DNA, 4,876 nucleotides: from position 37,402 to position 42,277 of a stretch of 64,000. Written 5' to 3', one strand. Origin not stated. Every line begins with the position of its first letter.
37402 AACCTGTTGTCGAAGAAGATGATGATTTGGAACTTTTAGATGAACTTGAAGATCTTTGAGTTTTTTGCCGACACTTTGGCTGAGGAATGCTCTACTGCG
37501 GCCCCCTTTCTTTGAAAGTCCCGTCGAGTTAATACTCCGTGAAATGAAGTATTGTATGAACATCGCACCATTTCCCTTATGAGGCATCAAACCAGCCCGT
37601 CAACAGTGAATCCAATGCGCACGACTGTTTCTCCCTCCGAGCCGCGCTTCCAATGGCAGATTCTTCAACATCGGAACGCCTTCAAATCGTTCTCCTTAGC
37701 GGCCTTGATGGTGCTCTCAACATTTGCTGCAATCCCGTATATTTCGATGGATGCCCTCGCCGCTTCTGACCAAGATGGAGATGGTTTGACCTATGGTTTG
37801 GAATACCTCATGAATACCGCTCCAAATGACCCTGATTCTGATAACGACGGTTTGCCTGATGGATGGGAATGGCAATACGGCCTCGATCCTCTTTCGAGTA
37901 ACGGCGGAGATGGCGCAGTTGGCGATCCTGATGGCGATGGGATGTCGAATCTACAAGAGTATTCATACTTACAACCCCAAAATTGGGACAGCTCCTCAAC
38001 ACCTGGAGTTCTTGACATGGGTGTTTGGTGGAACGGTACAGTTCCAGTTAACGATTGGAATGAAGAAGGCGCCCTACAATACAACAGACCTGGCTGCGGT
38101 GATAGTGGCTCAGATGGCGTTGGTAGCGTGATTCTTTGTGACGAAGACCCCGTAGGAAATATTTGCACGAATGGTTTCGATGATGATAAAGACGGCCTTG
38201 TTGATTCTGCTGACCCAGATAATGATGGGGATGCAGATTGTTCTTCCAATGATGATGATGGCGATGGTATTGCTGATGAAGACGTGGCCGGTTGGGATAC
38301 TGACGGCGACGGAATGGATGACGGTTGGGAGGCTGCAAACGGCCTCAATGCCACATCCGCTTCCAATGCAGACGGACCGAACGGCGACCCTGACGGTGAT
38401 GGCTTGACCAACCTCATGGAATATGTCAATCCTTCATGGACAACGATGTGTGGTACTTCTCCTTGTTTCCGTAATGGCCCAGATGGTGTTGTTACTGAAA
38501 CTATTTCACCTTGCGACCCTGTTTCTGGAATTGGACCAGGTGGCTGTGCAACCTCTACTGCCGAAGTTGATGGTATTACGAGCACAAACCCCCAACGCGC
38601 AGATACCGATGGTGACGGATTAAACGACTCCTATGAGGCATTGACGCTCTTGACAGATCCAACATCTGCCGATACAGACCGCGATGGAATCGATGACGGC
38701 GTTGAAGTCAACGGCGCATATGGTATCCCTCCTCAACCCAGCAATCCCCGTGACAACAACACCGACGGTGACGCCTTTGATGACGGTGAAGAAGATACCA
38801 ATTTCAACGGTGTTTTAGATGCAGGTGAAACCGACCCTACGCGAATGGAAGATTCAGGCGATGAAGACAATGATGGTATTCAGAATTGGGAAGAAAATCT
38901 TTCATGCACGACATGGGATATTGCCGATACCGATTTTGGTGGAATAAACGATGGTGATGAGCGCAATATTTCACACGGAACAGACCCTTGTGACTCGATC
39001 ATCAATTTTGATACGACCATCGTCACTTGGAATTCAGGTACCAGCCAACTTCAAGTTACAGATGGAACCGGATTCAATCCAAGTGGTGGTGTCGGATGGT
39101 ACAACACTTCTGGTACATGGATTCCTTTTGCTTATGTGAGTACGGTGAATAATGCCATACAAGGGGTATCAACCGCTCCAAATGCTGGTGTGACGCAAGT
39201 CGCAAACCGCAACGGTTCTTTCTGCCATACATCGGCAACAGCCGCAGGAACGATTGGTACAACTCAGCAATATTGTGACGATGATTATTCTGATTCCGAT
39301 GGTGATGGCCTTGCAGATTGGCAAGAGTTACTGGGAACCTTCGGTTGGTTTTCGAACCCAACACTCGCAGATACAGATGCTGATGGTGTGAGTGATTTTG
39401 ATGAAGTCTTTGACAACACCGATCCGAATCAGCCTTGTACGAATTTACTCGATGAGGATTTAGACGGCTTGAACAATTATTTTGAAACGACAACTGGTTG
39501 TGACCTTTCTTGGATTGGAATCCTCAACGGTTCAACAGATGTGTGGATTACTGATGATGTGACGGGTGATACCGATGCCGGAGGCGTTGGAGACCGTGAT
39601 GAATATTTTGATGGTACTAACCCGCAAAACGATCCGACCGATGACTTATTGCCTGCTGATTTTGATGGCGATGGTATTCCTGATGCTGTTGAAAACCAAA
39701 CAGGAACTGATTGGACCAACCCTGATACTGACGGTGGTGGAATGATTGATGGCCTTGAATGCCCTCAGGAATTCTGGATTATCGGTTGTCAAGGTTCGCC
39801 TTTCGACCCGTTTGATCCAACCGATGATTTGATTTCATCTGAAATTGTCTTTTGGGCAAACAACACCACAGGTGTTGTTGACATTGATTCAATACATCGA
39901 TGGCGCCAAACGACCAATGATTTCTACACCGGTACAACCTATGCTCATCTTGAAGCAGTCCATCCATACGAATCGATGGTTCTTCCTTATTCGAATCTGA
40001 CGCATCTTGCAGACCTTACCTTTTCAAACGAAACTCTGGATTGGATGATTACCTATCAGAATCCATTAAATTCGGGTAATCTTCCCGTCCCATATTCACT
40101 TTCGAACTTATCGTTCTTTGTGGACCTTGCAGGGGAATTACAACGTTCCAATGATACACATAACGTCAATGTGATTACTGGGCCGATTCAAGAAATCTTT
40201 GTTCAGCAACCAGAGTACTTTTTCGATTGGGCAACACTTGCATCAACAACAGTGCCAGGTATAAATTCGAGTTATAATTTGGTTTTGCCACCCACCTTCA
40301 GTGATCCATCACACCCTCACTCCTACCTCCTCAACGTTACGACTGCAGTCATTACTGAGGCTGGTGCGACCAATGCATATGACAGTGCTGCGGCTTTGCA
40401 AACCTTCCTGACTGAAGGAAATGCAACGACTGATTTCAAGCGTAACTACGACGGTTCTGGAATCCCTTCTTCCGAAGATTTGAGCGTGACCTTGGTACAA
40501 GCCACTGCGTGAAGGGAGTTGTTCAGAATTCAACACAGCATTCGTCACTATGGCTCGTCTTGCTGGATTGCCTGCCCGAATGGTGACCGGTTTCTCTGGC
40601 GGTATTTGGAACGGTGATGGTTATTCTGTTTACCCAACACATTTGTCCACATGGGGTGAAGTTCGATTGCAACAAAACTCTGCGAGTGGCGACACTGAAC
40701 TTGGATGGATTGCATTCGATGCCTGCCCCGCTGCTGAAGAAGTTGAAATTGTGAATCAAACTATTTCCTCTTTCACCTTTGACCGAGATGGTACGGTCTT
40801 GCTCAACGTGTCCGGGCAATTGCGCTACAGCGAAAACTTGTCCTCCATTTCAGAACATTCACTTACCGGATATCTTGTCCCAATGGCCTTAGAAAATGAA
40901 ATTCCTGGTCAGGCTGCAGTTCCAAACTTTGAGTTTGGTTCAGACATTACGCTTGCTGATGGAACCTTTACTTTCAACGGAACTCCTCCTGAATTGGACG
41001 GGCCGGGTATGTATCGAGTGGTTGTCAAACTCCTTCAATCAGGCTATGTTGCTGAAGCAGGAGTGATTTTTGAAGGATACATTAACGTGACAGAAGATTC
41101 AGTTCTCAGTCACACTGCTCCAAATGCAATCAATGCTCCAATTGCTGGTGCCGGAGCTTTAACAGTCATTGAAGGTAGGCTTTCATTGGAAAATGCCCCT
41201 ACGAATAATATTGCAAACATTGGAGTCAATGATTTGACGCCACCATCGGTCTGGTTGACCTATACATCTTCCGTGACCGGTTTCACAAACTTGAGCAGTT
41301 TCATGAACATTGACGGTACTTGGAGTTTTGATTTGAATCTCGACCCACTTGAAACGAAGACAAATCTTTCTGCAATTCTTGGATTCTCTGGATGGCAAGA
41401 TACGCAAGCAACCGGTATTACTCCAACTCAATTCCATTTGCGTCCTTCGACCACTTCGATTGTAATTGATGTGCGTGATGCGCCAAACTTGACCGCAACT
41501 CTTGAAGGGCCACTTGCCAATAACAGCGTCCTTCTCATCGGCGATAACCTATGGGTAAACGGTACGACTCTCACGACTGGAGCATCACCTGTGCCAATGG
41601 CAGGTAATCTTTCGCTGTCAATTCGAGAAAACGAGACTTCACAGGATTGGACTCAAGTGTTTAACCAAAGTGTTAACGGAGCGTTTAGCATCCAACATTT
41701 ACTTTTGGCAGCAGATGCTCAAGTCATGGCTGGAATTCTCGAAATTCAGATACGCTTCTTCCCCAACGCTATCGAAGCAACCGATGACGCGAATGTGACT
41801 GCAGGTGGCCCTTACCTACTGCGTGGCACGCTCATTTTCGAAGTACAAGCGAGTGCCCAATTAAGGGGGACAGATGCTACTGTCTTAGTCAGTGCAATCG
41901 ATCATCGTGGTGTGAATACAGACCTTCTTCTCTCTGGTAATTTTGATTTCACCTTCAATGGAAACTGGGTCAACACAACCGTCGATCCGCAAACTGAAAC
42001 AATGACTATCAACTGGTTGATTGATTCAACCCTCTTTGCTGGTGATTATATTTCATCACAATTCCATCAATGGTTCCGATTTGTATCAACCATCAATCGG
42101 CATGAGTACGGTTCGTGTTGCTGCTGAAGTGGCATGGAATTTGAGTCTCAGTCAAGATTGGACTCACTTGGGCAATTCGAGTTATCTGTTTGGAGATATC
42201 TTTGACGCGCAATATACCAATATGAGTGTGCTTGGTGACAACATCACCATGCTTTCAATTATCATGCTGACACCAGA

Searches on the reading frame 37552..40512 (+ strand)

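Call 7: search_protein_families(library=pfam, proteins=[window:37552-40512:+], max_evalue=0.001)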
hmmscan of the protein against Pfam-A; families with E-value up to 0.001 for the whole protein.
window:37552-40512:+ (986 aa): 1 family
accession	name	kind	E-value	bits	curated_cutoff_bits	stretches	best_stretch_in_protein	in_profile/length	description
PF18884.5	TSP3_bac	-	4.4e-07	30.1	25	2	95-115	1-21/22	Bacterial TSP3 repeat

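Call 10: search_protein_families(library=ncbifam, proteins=[window:37552-40512:+], max_evalue=0.1)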
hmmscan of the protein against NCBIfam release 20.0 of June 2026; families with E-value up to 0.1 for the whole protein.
window:37552-40512:+ (986 aa): 3 families
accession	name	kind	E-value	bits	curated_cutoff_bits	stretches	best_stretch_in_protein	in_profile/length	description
NF033765.2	gliding_CglD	equivalog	9.9e-21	73.3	400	3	368-476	141-246/1124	adventurous gliding motility lipoprotein CglD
NF047639.1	throspo3_MtsD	equivalog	3.2e-10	38.8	800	2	70-136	457-520/651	cell-cell cohesion protein MtsD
NF033662.1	acid_disulf_rpt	repeat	0.00041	20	41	1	203-225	5-27/32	acidic double-disulfide repeat-containing protein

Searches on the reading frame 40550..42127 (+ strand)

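Call 7: search_protein_families(library=pfam, proteins=[window:40550-42127:+], max_evalue=0.001)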
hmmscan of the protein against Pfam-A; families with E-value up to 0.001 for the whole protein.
window:40550-42127:+ (525 aa): 1 family
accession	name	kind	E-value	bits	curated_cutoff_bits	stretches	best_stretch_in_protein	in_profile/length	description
PF01841.26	Transglut_core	-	0.00048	20.8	23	1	1-58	64-108/108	Transglutaminase-like superfamily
